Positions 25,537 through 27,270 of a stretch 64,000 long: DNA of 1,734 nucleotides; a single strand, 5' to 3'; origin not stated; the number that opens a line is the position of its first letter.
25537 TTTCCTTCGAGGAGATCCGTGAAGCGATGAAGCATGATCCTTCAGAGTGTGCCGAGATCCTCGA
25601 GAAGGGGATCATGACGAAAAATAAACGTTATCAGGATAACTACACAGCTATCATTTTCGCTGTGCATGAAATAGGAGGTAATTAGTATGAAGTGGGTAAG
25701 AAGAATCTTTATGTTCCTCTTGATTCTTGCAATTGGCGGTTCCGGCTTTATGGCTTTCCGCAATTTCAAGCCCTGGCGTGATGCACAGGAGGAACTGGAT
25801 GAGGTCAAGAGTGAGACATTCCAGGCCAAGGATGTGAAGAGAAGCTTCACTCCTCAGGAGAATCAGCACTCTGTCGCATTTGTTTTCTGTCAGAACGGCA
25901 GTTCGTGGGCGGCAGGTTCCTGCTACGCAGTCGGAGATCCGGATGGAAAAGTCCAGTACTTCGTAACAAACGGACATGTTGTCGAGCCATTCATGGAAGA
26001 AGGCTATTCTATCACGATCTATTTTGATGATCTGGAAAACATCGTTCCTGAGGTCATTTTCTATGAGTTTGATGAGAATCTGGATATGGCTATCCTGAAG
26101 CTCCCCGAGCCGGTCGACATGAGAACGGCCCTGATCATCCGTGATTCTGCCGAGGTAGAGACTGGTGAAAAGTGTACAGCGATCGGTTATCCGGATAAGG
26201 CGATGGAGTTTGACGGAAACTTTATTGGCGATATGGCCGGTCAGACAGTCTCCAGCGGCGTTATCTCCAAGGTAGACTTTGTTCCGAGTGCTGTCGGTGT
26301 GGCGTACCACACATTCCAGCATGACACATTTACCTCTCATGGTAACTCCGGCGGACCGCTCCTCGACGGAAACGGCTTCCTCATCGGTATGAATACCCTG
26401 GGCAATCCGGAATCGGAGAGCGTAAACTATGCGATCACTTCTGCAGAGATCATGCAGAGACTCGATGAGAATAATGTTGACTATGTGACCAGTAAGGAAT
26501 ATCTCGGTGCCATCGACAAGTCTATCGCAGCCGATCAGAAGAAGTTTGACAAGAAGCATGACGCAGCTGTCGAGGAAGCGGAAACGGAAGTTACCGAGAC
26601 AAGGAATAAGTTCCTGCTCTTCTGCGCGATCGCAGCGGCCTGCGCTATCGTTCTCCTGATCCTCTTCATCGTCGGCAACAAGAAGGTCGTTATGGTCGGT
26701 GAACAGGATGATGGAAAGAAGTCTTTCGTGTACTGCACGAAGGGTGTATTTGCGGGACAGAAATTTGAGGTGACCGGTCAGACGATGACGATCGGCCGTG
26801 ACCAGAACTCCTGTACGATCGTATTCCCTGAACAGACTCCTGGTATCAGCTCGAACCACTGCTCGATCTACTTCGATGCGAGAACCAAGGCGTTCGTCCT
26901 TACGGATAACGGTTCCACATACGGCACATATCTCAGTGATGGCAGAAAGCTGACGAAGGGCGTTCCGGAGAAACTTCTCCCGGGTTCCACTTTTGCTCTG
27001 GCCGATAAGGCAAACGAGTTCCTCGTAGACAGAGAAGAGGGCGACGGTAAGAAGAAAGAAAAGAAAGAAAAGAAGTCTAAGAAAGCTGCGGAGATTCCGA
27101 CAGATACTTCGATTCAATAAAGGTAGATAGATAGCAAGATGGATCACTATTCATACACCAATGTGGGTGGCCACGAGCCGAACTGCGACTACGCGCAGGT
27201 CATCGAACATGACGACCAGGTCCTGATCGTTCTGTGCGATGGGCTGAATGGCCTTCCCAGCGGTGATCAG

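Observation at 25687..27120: Trans-membrane fusion of an extracytoplasmic trypsin-like protease to a cytoplasmic FHA domain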

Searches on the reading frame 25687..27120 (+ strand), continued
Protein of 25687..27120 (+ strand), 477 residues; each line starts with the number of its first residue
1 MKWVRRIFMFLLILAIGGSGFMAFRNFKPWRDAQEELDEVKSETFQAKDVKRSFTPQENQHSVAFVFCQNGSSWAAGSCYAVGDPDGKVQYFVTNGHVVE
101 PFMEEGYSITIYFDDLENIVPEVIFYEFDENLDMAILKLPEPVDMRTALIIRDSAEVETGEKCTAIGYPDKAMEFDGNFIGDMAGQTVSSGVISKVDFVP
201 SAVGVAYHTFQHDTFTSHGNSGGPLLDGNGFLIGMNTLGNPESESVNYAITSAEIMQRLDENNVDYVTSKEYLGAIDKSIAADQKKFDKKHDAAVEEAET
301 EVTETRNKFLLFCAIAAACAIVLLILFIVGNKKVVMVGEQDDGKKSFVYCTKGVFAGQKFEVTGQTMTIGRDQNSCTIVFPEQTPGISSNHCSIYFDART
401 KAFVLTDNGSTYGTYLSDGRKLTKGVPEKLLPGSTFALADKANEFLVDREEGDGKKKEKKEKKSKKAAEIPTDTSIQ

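Call 28: predict_structure(alignment_id=A2)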
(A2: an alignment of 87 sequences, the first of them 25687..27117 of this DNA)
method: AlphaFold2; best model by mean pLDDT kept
length: 477 residues; sequences in the alignment: 87
mean_pLDDT: 92.3   pTM: 0.65
mean pLDDT of the five models: 92.3, 91.5, 90.9, 90.6, 90.5
residues with pLDDT >= 90: 402; 70-90: 37; 50-70: 23; < 50: 15
segments of 3 or more residues with pLDDT < 50: 331-340, 474-477
pLDDT, mean of each block of 10 residues (from residue 1): 85 94 96 98 97 98 97 96 98 98 98 95 98 98 98 98 96 87 95 96 93 91 98 96 93 98 98 98 98 98 97 95 86 39 89 97 96 97 96 95 96 96 97 96 96 64 59 48
secondary structure, 60 per line:
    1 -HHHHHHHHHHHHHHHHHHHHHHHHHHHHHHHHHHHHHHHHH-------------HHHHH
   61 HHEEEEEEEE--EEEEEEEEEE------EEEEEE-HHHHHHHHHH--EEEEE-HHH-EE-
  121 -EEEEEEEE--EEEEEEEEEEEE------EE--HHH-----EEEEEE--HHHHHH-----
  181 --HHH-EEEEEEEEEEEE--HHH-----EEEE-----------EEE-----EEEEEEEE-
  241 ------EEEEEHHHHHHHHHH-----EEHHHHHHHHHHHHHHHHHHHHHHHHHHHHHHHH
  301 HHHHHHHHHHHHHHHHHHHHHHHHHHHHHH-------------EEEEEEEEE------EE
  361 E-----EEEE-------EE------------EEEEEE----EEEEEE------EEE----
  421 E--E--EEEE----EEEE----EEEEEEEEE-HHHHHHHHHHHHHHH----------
elements in order: H2-42 H56-62 E63-70 E73-82 E89-94 H96-105 E108-112 E122-129 E132-143 E162-167 H170-175 E187-198 E209-212 E224-226 E232-239 E247-251 H252-261 H269-330 E344-352 E359-361 E367-370 E392-397 E402-407 E414-416 E427-430 E435-438 E443-451 H453-467
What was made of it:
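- On HtrA/DegP/DegS family (S1C): The sequence after the protease is a helix, TM2 and FHA (call 28)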

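Call 30: fold_search(model_id=the predicted structure, library=pdb)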
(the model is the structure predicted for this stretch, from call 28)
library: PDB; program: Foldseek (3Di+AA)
matches with E <= 10: 946; with E <= 0.001: 595
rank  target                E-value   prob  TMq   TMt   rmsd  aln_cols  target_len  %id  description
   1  4ynn_B                1.7e-15  1.00  0.35  0.42   3.0       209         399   25  Structure of Legionella pneumophila DegQ (S190A variant) (released 2015-06-24)
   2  4ynn_A                5.9e-15  1.00  0.35  0.42   3.0       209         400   25  Structure of Legionella pneumophila DegQ (S190A variant) (released 2015-06-24)
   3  8f0a_A                8.2e-15  1.00  0.35  0.54   2.8       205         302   26  Client-bound structure of a DegP trimer within a 12mer cage (released 2022-11-23)
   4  3qo6_B                1.2e-14  1.00  0.35  0.49   3.7       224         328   26  Crystal structure analysis of the plant protease Deg1 (released 2011-05-04)
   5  3qo6_C                2.1e-14  1.00  0.35  0.49   3.7       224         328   26  Crystal structure analysis of the plant protease Deg1 (released 2011-05-04)
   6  8kic_A                3.3e-14  1.00  0.35  0.54   3.4       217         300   25  Bacterial serine protease (released 2024-09-04)
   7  4a8d_A                4.2e-14  1.00  0.34  0.42   3.1       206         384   25  DegP dodecamer with bound OMP (released 2012-01-11)
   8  6jjk_F                6.2e-14  1.00  0.35  0.43   2.7       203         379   26  Crystal structure of the DegP dodecamer with a modulator (released 2020-09-02)
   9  4ic6_B                9.1e-14  1.00  0.34  0.47   7.6       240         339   25  Crystal structure of Deg8 (released 2013-05-01)
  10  3cs0_A                1.0e-13  1.00  0.36  0.43   3.1       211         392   26  Crystal structure of DegP24 (released 2008-05-27)
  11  3otp_F                1.1e-13  1.00  0.34  0.43   2.9       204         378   25  Crystal structure of the DegP dodecamer with a model substrate (released 2011-01-19)
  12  1qy6                  1.3e-13  1.00  0.34  0.70   4.5       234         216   20  Structue of V8 Protease from Staphylococcus aureus (released 2004-02-17)
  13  3stj_A                1.5e-13  1.00  0.35  0.55   3.1       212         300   25  Crystal structure of the protease + PDZ1 domain of DegQ from Escherichia coli (released 2011-07-27)
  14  3otp_A                1.5e-13  1.00  0.35  0.44   3.3       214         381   26  Crystal structure of the DegP dodecamer with a model substrate (released 2011-01-19)
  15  3mh6                  1.6e-13  1.00  0.36  0.43   2.9       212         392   25  HtrA proteases are activated by a conserved mechanism that can be triggered by distinct molecular cues (released 2010-06-30)
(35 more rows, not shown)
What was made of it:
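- On HtrA/DegP/DegS family (S1C): Foldseek top hits are DegQ, DegP, Deg1, DegS and HTRA1, E 1e-15 to 1e-13 (call 30)
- The fold matches DegS and DegP (call 30).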

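Call 34: search_protein_representatives(protein=window:25687-27117:+)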
Query: 477 residues. Proteins with E-value up to 0.001 (for the whole library): 10190; up to 1e-10: 1684; up to 1e-30: 246. The best 150 are listed.
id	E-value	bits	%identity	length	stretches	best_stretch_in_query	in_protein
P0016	1.3e-176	604.8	62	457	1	1-449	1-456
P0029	2.0e-140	485.5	58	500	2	35-301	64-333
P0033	5.2e-68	246.8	45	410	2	73-261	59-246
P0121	1.7e-66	241.7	80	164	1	82-222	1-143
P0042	2.2e-62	228.2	41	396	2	55-268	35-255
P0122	3.6e-62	227.5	48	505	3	107-269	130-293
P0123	3.6e-54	201.1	39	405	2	53-268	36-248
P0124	4.0e-54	201.0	42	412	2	73-267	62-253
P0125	4.9e-54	200.7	42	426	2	69-268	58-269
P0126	2.3e-53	198.5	42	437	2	66-270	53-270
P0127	1.0e-51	193.1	40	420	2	69-267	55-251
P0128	1.1e-51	193.0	36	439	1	55-449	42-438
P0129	1.1e-51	193.0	35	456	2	102-448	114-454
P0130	2.8e-49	185.0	35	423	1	66-446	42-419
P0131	3.1e-49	184.9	44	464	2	67-239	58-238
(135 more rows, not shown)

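Call 42: search_protein_families(library=ncbifam, proteins=[window:25687-27117:+], max_evalue=0.01)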
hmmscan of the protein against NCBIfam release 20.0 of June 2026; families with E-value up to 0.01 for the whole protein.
window:25687-27117:+ (477 aa): 14 families
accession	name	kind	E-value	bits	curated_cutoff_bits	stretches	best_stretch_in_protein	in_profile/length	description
TIGR02037.1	degP_htrA_DO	subfamily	6.9e-19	68.1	416.2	1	62-285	53-250/434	Do family serine endopeptidase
NF047968.1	SerProtHtrA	equivalog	2.6e-16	59.9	470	1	90-251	98-245/357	serine protease HtrA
NF041521.1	HhoA_HhoB_HtrA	equivalog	2.6e-15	56.6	450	1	72-286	54-247/335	HhoA/HhoB/HtrA family serine endopeptidase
NF033740.0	MarP_fam_protase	equivalog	4.7e-12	45.6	250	1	55-263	189-378/390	MarP family serine protease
NF050055.1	SerProtHtrAMycob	equivalog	1.5e-10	40.6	800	1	89-278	237-422/502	serine protease HtrA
NF040960.1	MamE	equivalog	4.2e-10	38.8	800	1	91-237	134-265/659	magnetosome formation protease MamE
NF008189.1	PRK10942.1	equivalog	6.4e-10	38.1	720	1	88-278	123-297/477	serine endoprotease DegP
NF007526.1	PRK10139.1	equivalog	2.6e-09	36.3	756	1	88-282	101-279/456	serine endoprotease DegQ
TIGR02038.1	protease_degS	equivalog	2.1e-08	33.7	422.95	1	90-251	89-235/351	outer membrane-stress sensor serine endopeptidase DegS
NF008147.1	PRK10898.1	equivalog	1.9e-07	30.5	408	1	91-245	90-224/352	outer membrane-stress sensor serine endopeptidase DegS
NF049868.1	FhaB_Rv0019c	equivalog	3.3e-07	30.5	125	1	343-424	64-139/158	FHA domain-containing protein FhaB/FipA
NF053637.1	SerProtHtrAspr2045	equivalog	3.4e-07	29.5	650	1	84-253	111-273/394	serine protease HtrA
NF041810.1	Avs1b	equivalog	7.1e-06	23.4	1500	1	92-297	30-219/1931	AVAST type 1 anti-phage system protease Avs1b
NF040961.1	MamO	equivalog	0.0039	15.6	800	1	32-305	52-308/648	magnetosome protein MamO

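Call 51: search_protein_families(library=padloc, proteins=[window:25687-27117:+], max_evalue=0.001)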
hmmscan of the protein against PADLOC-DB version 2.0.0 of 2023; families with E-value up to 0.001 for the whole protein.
window:25687-27117:+ (477 aa): 4 families
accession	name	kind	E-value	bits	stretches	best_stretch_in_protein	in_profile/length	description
PDLC02960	RT-Protease_XI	-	8.9e-15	52.6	1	44-258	318-503/506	single gene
PDLC02959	RT-Protease_XI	-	9.1e-14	49.2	1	47-257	324-506/510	single gene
PDLC03855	LmuA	-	8.9e-08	29.8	1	86-233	26-167/425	-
PDLC02159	Avs1b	-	6.1e-06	21.8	1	92-191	30-127/1924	-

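Call 62: search_protein_families(library=pfam, proteins=[L079:9303-10715:+, L077:9338-10738:+, L079:7935-9287:+, L031:6420-6956:+, L031:6963-7883:+], max_evalue=0.01)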
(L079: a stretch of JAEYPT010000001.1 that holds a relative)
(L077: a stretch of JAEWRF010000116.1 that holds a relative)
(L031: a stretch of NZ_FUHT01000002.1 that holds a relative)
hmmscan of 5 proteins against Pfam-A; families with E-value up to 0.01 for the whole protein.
L079:9303-10715:+ (471 aa): 4 families
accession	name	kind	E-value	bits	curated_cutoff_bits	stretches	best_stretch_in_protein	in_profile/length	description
PF13367.11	PrsW-protease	-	3.3e-20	72.9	23.5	1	150-314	22-184/196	PrsW family intramembrane metalloprotease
PF00498.31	FHA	-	3.7e-11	43.7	20.7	1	385-454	2-67/67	FHA domain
PF16697.10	Yop-YscD_cpl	-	3.7e-09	37.1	33.2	1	368-460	3-90/94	Inner membrane component of T3SS, cytoplasmic domain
PF08274.17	Zn_Ribbon_YjdM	-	0.0066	16.9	30.8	0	14-31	3-20/30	PhnA Zinc-Ribbon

L077:9338-10738:+ (467 aa): 4 families
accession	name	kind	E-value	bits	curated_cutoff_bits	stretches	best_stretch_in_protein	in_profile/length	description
PF13367.11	PrsW-protease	-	2.1e-17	63.7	23.5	1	146-315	5-184/196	PrsW family intramembrane metalloprotease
PF00498.31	FHA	-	1.2e-11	45.3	20.7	1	381-450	2-67/67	FHA domain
PF16697.10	Yop-YscD_cpl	-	1.5e-08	35.3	33.2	1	365-456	4-90/94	Inner membrane component of T3SS, cytoplasmic domain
PF08274.17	Zn_Ribbon_YjdM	-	0.0066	16.9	30.8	0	14-31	3-20/30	PhnA Zinc-Ribbon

L079:7935-9287:+ (451 aa): 4 families
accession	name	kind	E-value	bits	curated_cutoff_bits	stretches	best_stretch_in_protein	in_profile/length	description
PF13365.12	Trypsin_2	-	1.9e-23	84.2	27.6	1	58-214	1-144/144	Trypsin-like peptidase domain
PF00089.32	Trypsin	-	2.6e-13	50.7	20.6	1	72-231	36-212/220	Trypsin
PF00498.31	FHA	-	5.7e-12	46.3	20.7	1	372-440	1-65/67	FHA domain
PF16697.10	Yop-YscD_cpl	-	0.00029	21.5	33.2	1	362-438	8-80/94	Inner membrane component of T3SS, cytoplasmic domain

L031:6420-6956:+ (179 aa): 2 families
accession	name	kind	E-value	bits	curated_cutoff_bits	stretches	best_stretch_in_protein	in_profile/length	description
PF16697.10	Yop-YscD_cpl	-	2.9e-11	43.9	33.2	1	76-166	3-90/94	Inner membrane component of T3SS, cytoplasmic domain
PF00498.31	FHA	-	4.5e-05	24.2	20.7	1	94-160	3-67/67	FHA domain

L031:6963-7883:+ (307 aa): 2 families
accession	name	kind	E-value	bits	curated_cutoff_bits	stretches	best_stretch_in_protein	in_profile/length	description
PF07228.17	SpoIIE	-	2.8e-07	31.1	25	1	96-300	4-191/192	Stage II sporulation protein E (SpoIIE)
PF13672.11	PP2C_2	-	1.2e-06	28.7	24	1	78-261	10-181/209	Protein phosphatase 2C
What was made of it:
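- Closest known: PrsW-family membrane proteases fused to FHA. Same: Such a Zn-ribbon/PrsW/FHA gene lies directly next to the Trypsin-FHA gene in L077 and L079 (call 62).
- Independent parallel: in L077 and L079 the next gene fuses a different membrane protease (PrsW family) to the same kind of C-terminal FHA (call 62). A PrsW-type site-1 protease with an FHA domain sits in the same operon in L077 and L079 (call 62).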

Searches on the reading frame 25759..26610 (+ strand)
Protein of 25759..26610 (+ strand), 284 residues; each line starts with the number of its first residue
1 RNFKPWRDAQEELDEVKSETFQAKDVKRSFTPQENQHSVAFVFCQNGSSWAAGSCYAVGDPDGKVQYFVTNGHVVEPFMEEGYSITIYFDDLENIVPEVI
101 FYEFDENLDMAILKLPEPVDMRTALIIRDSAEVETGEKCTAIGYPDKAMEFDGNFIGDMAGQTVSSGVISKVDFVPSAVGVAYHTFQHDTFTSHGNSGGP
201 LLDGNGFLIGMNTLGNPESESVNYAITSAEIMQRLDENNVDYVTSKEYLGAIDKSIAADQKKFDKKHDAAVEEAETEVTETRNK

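Call 18: search_solved_structures(query=window:25759-26610:+, max_evalue=0.01, show_alignments=3)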
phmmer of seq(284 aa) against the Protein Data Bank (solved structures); distinct sequences matched with E-value up to 0.01: 96 (the best 60 are shown).
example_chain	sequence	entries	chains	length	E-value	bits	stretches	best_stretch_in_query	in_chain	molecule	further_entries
7w21_A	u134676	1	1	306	3.1e-11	46.9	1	62-223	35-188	Probable serine protease HtrA1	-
7w24_A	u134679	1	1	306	3.1e-11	46.9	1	62-223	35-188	Probable serine protease HtrA1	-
7vz0_A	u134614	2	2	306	3.2e-11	46.9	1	62-223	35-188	Probable serine protease HtrA1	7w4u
7w4r_A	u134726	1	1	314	3.3e-11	46.8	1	62-223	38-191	Probable serine protease HtrA1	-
6ieo_A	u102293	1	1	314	3.4e-11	46.8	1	62-223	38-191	Probable serine protease HtrA (DEGP protein)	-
7w22_A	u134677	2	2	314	3.5e-11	46.7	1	62-223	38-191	Probable serine protease HtrA1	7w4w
7w25_A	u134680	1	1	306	4.2e-11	46.5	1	62-222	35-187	Probable serine protease HtrA1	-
7w4v_A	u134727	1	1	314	4.5e-11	46.4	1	62-222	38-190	Probable serine protease HtrA1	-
7w23_A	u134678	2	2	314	5.3e-11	46.2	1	62-223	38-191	Probable serine protease HtrA1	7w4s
7vyz_A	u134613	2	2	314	5.7e-11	46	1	62-223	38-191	Probable serine protease HtrA1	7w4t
5zvj_A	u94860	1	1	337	1e-10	45.2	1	62-223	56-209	Serine protease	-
1l1j_A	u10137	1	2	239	4.7e-09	39.8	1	58-250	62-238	heat shock protease HtrA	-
3nzi_A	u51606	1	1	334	1.9e-08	37.7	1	53-262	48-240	Serine protease HTRA1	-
3qo6_A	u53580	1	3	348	2.6e-08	37.3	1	66-218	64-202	Protease Do-like 1, chloroplastic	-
9nzj_A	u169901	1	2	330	3.6e-08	36.9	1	65-227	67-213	peptidase Do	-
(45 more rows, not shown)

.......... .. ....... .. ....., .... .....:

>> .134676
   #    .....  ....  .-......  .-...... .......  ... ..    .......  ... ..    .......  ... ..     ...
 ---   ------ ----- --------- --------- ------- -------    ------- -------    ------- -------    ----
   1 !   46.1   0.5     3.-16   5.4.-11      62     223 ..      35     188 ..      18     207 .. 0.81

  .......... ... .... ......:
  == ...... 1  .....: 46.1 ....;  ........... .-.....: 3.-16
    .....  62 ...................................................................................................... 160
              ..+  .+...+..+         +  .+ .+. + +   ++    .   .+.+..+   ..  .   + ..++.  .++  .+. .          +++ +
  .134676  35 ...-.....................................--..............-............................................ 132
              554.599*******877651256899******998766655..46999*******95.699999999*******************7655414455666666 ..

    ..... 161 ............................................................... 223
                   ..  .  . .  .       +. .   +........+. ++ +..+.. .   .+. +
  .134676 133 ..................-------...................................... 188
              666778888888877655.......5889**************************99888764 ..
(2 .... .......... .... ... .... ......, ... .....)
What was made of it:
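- Closest known: DegS / HtrA. Same: Best sequence and fold matches are to this group (calls 18, 30, 42).
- The protease domain is most similar to HtrA, DegP and DegQ (calls 18, 30, 42).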

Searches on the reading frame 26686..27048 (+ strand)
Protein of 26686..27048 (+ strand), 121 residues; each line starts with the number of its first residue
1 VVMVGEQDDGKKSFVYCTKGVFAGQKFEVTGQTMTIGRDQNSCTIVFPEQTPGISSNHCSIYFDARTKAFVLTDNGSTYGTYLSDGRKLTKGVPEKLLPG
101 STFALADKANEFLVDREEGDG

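Call 17: search_solved_structures(query=window:26686-27048:+, max_evalue=0.01, show_alignments=4)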
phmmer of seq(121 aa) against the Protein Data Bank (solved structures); distinct sequences matched with E-value up to 0.01: 1.
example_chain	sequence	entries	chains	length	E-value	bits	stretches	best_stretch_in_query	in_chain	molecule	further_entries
6ar0_A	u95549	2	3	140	0.004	20.6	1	52-95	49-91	Sarcolemmal membrane-associated protein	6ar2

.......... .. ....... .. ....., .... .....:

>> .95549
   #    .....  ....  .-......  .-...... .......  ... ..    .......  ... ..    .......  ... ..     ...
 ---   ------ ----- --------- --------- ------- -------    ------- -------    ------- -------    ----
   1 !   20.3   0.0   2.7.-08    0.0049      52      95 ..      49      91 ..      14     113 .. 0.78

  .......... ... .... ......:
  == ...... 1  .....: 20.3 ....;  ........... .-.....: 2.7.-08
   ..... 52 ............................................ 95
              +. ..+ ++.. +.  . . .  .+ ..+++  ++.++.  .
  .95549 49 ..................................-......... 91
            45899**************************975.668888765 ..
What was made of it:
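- Checked: The canonical FHA Asn of 'S-x-N-G-T' instead aligns with Tyr412 (STYGT), as shown by the HMMER alignment to the SLMAP FHA domain 6ar0 (call 17).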
